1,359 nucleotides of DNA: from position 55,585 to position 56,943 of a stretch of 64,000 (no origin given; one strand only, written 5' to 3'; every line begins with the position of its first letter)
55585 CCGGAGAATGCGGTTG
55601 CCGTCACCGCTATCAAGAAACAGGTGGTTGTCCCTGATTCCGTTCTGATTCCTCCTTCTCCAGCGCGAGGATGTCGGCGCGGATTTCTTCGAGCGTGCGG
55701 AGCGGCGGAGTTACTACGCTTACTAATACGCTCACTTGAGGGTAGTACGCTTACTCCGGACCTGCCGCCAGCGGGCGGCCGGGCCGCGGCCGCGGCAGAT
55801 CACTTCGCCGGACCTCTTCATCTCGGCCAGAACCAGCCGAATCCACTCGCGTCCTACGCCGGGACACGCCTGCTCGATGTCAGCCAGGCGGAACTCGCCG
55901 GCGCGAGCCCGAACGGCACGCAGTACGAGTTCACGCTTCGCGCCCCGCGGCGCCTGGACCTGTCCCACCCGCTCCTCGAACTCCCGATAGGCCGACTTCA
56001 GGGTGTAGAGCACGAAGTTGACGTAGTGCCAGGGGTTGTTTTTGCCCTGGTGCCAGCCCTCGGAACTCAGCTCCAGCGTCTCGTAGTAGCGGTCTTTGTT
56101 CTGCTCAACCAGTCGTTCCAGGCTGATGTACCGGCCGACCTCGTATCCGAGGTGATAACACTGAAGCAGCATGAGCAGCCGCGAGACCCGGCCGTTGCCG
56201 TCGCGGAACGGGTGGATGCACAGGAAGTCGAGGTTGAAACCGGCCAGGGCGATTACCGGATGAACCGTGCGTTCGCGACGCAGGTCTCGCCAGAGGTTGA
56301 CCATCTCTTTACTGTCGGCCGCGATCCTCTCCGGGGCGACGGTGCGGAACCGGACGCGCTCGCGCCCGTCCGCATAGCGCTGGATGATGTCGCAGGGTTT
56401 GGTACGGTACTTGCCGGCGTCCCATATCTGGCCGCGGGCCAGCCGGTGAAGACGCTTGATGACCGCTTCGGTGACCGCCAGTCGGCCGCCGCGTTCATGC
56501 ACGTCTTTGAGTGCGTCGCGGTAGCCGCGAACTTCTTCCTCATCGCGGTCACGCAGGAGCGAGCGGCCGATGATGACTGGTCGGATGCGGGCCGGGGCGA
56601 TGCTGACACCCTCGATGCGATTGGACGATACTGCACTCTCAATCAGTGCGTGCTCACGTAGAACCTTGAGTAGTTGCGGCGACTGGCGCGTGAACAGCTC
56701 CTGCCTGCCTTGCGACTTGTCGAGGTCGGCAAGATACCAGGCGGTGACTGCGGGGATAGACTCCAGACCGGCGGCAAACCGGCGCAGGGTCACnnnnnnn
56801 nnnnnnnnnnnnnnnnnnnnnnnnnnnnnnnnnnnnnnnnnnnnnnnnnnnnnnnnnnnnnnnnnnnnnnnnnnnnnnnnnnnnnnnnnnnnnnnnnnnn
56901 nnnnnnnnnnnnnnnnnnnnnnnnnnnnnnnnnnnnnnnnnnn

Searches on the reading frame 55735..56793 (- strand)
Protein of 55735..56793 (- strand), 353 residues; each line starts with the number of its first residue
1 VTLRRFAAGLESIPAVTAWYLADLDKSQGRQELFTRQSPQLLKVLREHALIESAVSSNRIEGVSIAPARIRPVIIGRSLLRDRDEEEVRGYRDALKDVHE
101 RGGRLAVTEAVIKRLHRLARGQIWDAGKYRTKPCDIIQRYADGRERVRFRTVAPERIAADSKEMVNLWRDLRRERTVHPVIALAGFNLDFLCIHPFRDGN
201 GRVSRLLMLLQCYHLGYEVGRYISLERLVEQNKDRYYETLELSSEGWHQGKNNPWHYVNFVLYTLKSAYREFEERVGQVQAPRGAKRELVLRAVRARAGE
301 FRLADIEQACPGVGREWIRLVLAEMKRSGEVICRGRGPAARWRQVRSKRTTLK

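Call 55: search_protein_families(library=pfam, proteins=[window:55735-56793:-], max_evalue=0.01)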
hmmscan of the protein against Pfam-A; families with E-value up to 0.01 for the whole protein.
window:55735-56793:- (353 aa): 1 family
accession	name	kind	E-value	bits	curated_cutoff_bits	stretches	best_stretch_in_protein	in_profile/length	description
PF02661.23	Fic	-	1.8e-14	54.8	24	1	107-211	2-92/93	Fic/DOC family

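Call 82: search_protein_families(library=padloc, proteins=[window:55735-56793:-], max_evalue=0.01)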
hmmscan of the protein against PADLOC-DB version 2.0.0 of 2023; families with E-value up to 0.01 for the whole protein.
window:55735-56793:- (353 aa): 7 families
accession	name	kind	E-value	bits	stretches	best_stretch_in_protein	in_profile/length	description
PDLC03963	SoFic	-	5.2e-28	96.4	1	42-289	49-284/361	-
PDLC04839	PDC-S04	-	4.9e-15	53.7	1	95-240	46-183/205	-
PDLC04836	PDC-S04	-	8.5e-15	52.6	1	47-240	23-209/244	-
PDLC04837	PDC-S04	-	2.1e-12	44.8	1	94-245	60-210/234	-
PDLC04966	PDC-S24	-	1.2e-11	42.2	1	91-209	219-333/497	-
PDLC04840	PDC-S04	-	4.4e-11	40.9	1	49-212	11-174/227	-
PDLC04838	PDC-S04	-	5.7e-08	30.8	1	152-220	99-170/209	-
